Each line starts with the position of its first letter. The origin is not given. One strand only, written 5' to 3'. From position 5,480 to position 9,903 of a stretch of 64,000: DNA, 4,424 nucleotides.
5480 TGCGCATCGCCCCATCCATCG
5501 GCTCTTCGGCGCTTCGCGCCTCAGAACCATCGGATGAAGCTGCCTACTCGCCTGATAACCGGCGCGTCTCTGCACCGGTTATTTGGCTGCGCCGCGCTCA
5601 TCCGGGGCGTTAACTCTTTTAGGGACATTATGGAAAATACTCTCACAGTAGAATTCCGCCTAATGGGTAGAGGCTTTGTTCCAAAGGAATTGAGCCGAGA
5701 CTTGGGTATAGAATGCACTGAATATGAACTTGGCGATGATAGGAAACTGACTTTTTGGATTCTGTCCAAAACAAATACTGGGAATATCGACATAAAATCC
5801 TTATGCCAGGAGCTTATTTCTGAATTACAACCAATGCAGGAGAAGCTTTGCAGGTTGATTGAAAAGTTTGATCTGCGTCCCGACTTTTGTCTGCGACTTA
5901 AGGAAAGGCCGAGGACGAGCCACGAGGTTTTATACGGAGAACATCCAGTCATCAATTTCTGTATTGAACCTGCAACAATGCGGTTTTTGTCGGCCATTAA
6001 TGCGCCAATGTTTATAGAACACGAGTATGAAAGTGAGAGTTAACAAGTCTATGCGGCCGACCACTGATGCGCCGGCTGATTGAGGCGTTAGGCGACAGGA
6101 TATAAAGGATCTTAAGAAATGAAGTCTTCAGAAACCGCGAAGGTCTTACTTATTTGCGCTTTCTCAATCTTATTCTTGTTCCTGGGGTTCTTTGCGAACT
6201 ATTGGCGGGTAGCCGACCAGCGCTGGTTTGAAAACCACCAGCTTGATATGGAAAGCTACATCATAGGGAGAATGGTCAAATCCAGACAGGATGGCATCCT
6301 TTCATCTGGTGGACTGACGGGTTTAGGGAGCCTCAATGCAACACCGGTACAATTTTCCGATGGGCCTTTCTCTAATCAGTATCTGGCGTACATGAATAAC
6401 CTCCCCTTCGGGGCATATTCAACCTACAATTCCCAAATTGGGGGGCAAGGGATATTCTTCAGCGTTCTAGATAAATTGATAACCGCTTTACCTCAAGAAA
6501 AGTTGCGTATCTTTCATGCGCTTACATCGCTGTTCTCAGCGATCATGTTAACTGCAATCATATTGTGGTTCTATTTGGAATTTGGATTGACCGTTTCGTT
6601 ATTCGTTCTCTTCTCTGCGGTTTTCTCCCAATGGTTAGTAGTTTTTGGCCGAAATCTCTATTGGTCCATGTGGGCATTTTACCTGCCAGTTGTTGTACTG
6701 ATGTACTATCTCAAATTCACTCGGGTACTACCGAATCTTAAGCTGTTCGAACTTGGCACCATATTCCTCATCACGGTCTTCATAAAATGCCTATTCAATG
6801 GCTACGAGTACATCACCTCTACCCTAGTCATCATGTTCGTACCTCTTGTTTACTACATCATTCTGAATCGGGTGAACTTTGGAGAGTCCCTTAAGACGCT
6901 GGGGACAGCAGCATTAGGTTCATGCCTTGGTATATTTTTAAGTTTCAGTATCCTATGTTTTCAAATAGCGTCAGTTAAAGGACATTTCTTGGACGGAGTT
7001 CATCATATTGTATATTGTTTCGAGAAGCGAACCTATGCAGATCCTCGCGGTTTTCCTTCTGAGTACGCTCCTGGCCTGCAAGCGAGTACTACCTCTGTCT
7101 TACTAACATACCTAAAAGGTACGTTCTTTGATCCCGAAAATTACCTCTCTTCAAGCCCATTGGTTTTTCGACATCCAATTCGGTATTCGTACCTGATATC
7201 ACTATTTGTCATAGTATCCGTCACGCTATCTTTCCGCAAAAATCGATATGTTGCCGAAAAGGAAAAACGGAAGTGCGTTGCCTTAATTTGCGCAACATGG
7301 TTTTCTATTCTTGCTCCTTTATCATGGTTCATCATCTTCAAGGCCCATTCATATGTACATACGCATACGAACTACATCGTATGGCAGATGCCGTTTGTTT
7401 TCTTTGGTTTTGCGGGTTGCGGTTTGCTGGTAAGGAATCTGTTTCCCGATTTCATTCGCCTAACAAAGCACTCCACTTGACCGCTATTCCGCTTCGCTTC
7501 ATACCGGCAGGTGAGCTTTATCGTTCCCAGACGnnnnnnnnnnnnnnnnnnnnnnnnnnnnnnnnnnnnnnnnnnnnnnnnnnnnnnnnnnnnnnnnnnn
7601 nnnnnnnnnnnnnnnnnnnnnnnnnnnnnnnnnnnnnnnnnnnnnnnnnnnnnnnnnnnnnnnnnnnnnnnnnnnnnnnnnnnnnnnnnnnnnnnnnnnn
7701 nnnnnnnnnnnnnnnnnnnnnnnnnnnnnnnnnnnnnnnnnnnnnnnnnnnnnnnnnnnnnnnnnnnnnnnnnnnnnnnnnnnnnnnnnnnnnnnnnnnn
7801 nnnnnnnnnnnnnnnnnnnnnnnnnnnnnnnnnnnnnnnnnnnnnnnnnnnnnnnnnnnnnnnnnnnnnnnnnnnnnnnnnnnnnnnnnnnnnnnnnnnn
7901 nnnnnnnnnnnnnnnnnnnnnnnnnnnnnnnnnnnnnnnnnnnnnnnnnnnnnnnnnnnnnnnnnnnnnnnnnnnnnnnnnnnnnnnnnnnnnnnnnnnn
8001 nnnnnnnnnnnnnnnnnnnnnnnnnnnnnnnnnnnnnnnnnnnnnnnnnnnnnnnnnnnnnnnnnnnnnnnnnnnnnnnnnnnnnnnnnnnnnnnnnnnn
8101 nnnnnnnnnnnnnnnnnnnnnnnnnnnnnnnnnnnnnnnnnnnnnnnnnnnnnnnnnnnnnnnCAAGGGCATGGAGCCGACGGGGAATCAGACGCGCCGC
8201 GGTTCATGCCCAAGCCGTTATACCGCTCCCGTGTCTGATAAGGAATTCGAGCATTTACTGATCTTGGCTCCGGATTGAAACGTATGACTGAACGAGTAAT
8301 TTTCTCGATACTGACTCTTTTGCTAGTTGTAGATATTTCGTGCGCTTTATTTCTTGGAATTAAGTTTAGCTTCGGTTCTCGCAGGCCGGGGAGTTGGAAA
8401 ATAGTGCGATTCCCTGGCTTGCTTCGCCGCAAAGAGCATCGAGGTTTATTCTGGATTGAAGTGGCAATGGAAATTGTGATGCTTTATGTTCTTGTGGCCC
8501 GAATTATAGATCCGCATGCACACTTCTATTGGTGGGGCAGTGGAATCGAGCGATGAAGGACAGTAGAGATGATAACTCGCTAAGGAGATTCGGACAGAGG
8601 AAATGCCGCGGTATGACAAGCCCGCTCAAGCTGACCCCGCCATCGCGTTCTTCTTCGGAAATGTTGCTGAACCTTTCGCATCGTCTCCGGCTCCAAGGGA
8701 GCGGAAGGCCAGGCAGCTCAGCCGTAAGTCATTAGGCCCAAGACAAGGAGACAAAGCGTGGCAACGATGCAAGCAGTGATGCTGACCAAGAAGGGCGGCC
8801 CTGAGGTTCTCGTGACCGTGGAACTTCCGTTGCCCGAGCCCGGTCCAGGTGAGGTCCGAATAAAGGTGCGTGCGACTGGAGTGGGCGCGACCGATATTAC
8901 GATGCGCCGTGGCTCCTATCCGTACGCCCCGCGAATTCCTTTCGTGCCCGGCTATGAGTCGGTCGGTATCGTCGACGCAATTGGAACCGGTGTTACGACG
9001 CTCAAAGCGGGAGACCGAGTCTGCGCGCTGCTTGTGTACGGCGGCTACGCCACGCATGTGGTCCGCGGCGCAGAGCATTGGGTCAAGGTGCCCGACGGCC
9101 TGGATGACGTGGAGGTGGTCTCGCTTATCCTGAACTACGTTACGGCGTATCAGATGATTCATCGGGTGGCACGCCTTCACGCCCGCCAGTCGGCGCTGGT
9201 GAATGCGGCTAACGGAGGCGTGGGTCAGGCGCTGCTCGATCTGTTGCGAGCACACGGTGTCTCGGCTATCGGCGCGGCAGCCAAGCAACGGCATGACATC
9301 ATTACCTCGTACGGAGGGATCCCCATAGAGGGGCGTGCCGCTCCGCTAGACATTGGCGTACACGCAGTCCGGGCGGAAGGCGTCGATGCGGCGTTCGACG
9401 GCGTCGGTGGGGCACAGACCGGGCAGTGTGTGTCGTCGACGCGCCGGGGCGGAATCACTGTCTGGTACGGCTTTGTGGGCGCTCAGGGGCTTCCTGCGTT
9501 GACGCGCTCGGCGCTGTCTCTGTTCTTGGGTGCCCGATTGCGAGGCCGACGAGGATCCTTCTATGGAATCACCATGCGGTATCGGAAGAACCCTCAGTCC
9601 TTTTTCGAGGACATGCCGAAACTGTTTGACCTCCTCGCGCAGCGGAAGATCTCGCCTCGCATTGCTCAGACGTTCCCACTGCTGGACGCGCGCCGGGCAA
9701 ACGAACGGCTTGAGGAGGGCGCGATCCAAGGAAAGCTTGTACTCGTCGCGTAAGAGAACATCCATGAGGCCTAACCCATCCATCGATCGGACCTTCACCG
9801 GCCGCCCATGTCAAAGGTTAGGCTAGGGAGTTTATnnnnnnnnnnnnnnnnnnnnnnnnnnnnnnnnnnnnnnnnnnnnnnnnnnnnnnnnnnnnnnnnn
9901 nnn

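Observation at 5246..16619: Three-copy 290-440 bp repeat placed immediately 5' of three unrelated cassette genes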

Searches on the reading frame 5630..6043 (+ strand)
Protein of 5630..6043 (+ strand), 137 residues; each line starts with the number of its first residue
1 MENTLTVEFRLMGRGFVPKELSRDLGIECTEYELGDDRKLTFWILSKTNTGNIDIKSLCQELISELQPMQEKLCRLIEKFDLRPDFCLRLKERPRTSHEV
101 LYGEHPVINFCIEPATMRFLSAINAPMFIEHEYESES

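Call 10: search_protein_families(library=pfam, proteins=[window:5630-6043:+], max_evalue=0.01)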
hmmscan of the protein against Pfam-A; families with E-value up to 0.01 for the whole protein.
window:5630-6043:+ (137 aa): 1 family
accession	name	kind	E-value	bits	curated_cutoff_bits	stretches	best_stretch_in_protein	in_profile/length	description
PF14106.11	DUF4279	-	3.8e-09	37.3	25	1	15-126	4-113/116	Domain of unknown function (DUF4279)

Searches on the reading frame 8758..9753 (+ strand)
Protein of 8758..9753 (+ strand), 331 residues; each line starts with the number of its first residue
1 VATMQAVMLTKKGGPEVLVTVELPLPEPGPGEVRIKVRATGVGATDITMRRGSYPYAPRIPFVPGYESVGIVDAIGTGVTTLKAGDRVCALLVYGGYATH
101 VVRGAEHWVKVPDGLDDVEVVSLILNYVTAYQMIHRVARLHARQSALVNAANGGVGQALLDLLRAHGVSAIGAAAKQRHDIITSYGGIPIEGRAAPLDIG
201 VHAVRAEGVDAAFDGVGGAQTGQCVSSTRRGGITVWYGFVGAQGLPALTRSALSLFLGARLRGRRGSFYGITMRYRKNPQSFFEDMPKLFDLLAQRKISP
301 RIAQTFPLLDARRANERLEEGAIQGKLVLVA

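Call 10: search_protein_families(library=pfam, proteins=[window:8758-9753:+], max_evalue=0.01)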
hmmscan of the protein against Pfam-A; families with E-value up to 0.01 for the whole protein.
window:8758-9753:+ (331 aa): 3 families
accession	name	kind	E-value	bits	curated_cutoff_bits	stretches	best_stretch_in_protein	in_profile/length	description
PF08240.17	ADH_N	-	3.5e-16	59.8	23.5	1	29-113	1-104/104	Alcohol dehydrogenase GroES-like domain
PF13602.12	ADH_zinc_N_2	-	6.5e-15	56.7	27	1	203-329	18-134/134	Zinc-binding dehydrogenase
PF00107.32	ADH_zinc_N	-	4.1e-05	24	31.8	1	154-275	1-116/129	Zinc-binding dehydrogenase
